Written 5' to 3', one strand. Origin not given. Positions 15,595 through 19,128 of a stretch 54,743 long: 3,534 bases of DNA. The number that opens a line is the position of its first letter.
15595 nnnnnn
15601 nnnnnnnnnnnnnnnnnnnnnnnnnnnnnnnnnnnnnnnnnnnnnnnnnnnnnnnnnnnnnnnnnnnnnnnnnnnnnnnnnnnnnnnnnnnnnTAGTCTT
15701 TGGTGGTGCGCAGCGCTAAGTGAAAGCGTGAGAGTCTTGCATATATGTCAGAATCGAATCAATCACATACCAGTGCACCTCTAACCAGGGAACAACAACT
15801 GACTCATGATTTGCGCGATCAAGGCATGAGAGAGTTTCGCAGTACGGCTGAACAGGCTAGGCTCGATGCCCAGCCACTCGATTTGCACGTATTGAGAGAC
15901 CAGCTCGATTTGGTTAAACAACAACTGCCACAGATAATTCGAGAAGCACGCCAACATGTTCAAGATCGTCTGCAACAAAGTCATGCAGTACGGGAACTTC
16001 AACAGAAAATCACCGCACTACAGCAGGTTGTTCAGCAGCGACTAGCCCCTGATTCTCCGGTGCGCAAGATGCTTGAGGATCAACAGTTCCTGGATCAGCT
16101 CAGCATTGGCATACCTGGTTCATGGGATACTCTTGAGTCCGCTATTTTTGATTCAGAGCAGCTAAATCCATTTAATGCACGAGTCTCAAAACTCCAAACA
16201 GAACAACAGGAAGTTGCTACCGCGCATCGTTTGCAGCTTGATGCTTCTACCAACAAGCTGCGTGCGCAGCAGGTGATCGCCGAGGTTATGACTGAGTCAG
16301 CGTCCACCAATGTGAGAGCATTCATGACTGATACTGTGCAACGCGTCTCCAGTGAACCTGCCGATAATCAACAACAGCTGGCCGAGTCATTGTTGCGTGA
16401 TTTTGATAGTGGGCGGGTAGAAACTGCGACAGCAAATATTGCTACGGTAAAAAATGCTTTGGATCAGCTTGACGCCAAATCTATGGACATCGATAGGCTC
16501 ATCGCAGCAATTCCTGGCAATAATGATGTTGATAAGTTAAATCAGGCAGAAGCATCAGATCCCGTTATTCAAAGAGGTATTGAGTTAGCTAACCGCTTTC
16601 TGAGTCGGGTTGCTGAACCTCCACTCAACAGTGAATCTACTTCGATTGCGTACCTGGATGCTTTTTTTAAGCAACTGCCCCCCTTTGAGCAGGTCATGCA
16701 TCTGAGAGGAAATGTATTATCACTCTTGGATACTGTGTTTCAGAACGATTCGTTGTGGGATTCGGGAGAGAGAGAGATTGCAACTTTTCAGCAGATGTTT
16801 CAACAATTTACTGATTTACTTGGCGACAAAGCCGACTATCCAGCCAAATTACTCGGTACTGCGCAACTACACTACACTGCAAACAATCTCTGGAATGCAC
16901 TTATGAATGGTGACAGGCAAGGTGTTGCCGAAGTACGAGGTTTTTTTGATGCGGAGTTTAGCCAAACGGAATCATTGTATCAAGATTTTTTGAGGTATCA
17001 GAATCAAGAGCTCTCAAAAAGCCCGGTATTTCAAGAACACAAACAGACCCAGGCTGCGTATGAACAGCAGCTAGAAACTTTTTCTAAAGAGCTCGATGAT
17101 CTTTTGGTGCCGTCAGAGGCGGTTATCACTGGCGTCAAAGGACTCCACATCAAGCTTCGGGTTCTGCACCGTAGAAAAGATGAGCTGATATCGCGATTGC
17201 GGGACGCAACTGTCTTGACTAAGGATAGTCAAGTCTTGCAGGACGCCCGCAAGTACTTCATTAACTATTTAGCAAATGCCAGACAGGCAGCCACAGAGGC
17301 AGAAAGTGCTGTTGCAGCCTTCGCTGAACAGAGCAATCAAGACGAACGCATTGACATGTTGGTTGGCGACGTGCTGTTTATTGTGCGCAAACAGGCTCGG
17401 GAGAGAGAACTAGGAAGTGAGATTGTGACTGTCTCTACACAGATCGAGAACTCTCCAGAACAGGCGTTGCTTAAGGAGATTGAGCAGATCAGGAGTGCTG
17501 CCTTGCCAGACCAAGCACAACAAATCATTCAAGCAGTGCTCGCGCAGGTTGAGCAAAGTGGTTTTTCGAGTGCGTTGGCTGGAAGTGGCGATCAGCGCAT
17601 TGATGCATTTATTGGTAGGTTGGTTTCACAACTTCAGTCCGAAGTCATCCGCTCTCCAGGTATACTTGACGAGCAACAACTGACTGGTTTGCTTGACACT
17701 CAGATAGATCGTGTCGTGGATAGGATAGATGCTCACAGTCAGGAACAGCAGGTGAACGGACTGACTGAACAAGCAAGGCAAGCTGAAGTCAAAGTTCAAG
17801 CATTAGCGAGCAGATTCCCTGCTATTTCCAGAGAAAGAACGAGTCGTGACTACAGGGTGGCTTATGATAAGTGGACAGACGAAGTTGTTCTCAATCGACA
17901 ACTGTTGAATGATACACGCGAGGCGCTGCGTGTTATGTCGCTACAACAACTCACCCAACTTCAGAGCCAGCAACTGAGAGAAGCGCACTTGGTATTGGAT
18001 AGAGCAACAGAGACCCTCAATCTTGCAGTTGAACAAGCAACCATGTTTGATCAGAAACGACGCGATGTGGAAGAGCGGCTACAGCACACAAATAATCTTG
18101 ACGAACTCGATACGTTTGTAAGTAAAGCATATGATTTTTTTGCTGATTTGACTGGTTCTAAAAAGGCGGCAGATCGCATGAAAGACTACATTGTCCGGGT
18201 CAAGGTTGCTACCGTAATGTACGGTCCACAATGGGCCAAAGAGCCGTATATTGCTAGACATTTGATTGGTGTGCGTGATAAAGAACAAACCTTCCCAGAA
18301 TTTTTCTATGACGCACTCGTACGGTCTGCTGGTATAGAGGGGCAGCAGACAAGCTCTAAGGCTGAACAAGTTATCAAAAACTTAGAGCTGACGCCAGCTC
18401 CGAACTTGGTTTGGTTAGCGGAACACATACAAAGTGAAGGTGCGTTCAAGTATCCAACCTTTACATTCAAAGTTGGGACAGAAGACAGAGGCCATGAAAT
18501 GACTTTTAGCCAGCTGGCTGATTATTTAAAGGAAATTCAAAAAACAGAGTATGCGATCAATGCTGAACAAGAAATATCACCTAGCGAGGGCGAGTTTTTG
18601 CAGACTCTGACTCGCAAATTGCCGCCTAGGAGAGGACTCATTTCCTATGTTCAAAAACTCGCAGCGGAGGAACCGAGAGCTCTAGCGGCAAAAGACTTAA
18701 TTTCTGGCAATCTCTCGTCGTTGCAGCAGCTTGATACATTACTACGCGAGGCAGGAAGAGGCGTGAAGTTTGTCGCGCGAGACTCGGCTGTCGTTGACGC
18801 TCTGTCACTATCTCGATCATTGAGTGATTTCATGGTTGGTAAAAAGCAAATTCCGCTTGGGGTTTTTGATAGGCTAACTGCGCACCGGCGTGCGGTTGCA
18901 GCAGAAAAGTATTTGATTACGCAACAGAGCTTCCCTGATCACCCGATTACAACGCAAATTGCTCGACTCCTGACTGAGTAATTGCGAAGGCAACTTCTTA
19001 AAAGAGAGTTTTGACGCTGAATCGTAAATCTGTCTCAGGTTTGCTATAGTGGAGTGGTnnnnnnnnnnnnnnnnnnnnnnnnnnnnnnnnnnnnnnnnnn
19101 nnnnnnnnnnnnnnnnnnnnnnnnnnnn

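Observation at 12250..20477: Tandem array of three paralogous giant alpha-helical proteins of no recognisable family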

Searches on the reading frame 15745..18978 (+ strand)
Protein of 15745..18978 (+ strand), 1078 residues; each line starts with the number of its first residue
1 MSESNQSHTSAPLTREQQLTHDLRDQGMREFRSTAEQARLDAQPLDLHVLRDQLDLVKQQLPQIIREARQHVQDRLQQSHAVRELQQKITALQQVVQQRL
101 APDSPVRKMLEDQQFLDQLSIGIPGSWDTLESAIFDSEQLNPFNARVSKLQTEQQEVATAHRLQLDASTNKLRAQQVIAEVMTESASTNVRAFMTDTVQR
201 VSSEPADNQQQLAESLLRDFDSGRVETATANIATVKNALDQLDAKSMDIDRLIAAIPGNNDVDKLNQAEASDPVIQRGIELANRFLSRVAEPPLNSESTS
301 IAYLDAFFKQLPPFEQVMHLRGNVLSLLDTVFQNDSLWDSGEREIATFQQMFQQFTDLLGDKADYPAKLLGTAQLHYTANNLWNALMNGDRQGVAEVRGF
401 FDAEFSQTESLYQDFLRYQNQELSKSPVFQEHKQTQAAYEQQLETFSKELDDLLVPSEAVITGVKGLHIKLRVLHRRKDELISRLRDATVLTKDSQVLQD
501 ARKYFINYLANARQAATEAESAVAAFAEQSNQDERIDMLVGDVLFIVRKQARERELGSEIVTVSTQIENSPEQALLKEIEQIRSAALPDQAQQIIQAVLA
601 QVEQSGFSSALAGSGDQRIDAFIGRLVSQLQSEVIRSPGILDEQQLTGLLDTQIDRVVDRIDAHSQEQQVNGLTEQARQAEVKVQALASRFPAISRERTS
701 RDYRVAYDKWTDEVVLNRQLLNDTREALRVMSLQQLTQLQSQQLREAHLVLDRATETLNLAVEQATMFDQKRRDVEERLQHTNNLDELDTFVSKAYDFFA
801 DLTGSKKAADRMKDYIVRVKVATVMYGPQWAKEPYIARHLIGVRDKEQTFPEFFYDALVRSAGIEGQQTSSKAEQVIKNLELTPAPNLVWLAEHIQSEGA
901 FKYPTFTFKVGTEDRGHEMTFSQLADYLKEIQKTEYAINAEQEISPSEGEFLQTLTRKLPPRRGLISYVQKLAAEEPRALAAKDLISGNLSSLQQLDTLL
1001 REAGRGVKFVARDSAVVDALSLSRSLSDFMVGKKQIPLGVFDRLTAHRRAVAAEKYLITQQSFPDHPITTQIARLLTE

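Call 6: search_protein_families(library=pfam, proteins=[window:15745-18978:+], max_evalue=1)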
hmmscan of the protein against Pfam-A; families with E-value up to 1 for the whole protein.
window:15745-18978:+ (1078 aa): 2 families
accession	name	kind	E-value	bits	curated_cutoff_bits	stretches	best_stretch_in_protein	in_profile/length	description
PF22564.2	HAAS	-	0.045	14.6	27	1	47-84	3-41/55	HAAS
PF17650.6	RACo_linker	-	0.66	10.3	26.2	0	979-1017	37-77/86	RACo linker region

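Call 10: search_protein_families(library=ncbifam, proteins=[window:15745-18978:+], max_evalue=1)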
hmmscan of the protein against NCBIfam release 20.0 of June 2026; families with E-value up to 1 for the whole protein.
window:15745-18978:+ (1078 aa): 1 family
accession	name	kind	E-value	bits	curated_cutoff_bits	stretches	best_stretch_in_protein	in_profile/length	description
TIGR00270.2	TIGR00270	equivalog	0.12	12.2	110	1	56-112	71-125/159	multiprotein bridging factor aMBF1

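Call 12: search_solved_structures(query=window:15745-18978:+, max_evalue=1)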
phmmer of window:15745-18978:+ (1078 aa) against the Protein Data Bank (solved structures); distinct sequences matched with E-value up to 1: 0.

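Call 14: find_homologous_proteins(query=window:15745-18978:+, max_evalue=0.001)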
Query window:15745-18978:+ (1078 aa): 1 proteins with E <= 0.001 among 8000 candidates.
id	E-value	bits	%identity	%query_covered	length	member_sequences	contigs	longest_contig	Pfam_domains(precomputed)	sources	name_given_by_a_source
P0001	0.0e+0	2316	100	100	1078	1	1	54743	-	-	-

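Call 37: search_protein_families(library=phrogs, proteins=[window:15745-18978:+], max_evalue=0.01)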
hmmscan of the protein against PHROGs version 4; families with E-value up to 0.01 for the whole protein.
window:15745-18978:+ (1078 aa): 1 family
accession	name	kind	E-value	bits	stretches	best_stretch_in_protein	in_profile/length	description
phrog_8823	-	head and packaging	0.00057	20.6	1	84-176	25-114/166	terminase small subunit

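Call 38: search_protein_families(library=padloc, proteins=[window:15745-18978:+], max_evalue=0.01)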
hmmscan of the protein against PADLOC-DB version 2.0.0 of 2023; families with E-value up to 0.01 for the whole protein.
window:15745-18978:+ (1078 aa): 0 families

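Call 85: search_dna_similar(query=window:15745-18978:+, collection=plasmids, mode=protein, max_evalue=0.01)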
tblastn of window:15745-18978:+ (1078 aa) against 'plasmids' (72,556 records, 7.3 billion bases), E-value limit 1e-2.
No match.

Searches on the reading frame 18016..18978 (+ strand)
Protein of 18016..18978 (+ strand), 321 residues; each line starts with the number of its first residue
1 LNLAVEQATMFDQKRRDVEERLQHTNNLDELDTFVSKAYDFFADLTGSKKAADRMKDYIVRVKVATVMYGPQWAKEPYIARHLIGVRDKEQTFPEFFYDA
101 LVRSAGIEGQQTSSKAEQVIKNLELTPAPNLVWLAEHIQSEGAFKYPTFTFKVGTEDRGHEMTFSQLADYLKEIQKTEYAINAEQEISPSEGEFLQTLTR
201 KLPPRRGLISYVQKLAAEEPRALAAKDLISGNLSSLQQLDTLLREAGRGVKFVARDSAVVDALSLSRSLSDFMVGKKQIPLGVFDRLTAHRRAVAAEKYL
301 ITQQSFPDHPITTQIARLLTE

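Call 25: find_related_loci(query=A1, collection=genome_contigs, flank=10000)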
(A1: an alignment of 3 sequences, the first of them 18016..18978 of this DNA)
Query A1 (321 aa) in genome_contigs; peptide patterns used: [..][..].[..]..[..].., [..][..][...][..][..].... (x = any residue, [..] = any of these).
23 stretches matched a pattern, but none encodes a relative of the query by tblastn (E <= 1e-3).

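Call 29: search_protein_representatives(alignment_id=A1)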
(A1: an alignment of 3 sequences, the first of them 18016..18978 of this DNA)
Query: 3 sequences, 321 profile positions. Proteins with E-value up to 0.001 (for the whole library): 3; up to 1e-10: 3; up to 1e-30: 2. The best 3 are listed.
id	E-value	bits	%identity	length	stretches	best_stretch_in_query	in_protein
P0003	8.2e-182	620.0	-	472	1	1-321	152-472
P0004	5.2e-121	420.2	-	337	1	1-313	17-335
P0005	2.7e-25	105.7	-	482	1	5-320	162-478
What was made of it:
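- Exhaustive HMMER search over 1.84 billion representatives finds three hits, all from this lineage (call 29).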

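Call 56: find_related_loci(query=A1, collection=metagenome_contigs, flank=10000)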
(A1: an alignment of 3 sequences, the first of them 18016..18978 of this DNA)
Query A1 (321 aa) in metagenome_contigs; peptide patterns used: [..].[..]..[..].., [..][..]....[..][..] (x = any residue, [..] = any of these).
253 stretches matched a pattern, but none encodes a relative of the query by tblastn (E <= 1e-3).
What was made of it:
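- Tried and rejected: It was repeated with the three-sequence alignment and found nothing (call 56).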

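Call 84: find_related_loci(query=A1, collection=viral_contigs, flank=5000)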
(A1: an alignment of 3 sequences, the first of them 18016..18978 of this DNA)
Query A1 (321 aa) in viral_contigs; peptide patterns used: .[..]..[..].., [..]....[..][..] (x = any residue, [..] = any of these).
88 stretches matched a pattern, but none encodes a relative of the query by tblastn (E <= 1e-3).
